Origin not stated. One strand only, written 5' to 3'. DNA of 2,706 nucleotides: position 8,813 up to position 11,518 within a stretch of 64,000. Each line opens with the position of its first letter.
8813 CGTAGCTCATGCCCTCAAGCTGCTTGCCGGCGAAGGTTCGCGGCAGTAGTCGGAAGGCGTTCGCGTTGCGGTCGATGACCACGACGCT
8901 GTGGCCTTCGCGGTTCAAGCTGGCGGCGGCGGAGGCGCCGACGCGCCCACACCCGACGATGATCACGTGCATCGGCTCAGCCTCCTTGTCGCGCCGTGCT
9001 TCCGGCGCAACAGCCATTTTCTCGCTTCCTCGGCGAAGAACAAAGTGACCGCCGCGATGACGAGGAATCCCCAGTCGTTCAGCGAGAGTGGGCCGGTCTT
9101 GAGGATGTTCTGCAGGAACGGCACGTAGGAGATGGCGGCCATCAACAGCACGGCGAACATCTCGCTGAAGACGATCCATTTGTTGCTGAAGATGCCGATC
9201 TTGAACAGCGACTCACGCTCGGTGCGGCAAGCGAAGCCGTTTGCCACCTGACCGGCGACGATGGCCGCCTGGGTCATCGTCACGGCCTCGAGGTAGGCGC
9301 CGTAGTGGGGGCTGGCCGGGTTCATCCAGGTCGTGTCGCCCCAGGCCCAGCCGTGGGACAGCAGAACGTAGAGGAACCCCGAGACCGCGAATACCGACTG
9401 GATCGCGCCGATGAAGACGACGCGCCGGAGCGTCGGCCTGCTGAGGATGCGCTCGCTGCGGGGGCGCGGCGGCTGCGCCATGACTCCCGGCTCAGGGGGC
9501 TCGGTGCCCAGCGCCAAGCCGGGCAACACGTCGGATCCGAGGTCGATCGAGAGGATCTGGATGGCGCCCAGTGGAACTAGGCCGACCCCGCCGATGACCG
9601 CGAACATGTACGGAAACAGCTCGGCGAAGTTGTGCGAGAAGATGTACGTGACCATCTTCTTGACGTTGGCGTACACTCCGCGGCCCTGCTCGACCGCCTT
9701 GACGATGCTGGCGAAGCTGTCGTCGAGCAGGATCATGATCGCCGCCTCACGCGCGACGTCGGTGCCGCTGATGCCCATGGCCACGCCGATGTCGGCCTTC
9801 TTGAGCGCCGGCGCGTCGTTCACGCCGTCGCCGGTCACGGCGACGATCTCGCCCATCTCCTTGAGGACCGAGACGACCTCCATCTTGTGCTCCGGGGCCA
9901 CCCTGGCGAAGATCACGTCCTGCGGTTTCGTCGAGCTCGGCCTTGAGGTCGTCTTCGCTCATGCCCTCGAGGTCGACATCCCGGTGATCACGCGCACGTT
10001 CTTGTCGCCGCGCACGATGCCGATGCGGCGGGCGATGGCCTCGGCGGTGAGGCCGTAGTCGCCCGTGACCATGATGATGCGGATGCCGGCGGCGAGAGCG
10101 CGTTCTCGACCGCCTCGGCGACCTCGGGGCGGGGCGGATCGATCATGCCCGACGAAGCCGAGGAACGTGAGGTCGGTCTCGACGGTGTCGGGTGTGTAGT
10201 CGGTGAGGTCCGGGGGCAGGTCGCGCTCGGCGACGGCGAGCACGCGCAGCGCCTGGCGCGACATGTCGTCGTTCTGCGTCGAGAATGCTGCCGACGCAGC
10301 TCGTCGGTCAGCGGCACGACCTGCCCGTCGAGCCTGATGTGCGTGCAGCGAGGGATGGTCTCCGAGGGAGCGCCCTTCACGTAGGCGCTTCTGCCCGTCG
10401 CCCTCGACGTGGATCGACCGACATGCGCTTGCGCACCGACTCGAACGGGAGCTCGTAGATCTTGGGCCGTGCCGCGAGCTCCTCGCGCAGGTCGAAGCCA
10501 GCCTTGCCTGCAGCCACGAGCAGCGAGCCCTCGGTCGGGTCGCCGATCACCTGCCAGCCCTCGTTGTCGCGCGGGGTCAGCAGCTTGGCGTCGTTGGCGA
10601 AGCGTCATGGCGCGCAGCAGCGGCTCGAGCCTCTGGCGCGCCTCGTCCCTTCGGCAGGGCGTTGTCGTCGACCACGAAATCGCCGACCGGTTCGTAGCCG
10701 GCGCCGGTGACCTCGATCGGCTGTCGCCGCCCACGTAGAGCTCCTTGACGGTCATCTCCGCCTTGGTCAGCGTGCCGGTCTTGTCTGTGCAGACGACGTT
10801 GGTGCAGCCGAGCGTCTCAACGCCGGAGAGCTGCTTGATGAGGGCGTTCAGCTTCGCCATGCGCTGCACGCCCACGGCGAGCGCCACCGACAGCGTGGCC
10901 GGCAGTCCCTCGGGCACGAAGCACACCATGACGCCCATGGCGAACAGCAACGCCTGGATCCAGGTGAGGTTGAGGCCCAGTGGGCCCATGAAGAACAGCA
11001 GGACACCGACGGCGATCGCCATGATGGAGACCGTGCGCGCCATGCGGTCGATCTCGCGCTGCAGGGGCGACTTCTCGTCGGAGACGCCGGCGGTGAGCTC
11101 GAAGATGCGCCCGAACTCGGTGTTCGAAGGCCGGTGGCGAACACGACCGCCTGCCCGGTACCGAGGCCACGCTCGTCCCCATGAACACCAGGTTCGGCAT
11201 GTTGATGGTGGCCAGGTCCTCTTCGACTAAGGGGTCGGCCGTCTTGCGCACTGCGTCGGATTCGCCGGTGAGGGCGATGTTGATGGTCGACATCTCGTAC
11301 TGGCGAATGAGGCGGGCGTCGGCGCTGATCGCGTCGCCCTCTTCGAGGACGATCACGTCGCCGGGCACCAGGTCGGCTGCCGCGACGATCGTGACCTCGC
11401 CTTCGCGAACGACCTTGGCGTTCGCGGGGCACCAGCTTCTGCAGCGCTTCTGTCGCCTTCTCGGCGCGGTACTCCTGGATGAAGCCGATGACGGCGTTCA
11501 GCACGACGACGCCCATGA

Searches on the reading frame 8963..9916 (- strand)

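Call 8: search_protein_families(library=pfam, proteins=[window:8963-9916:-])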
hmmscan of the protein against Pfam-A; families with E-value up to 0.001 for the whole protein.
window:8963-9916:- (317 aa): 1 family
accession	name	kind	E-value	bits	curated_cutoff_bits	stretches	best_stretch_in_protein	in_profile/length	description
PF00689.26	Cation_ATPase_C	-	1.9e-50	171.5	27.3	1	114-302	2-175/175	Cation transporting ATPase, C-terminus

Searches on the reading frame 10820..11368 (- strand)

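Call 77: search_protein_families(library=pfam, proteins=[window:10820-11368:-], max_evalue=0.01)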
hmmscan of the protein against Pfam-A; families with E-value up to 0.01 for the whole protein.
window:10820-11368:- (183 aa): 1 family
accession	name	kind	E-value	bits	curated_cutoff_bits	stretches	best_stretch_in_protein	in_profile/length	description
PF00122.25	E1-E2_ATPase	-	4.1e-10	39.9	28.1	1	2-69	25-78/181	E1-E2 ATPase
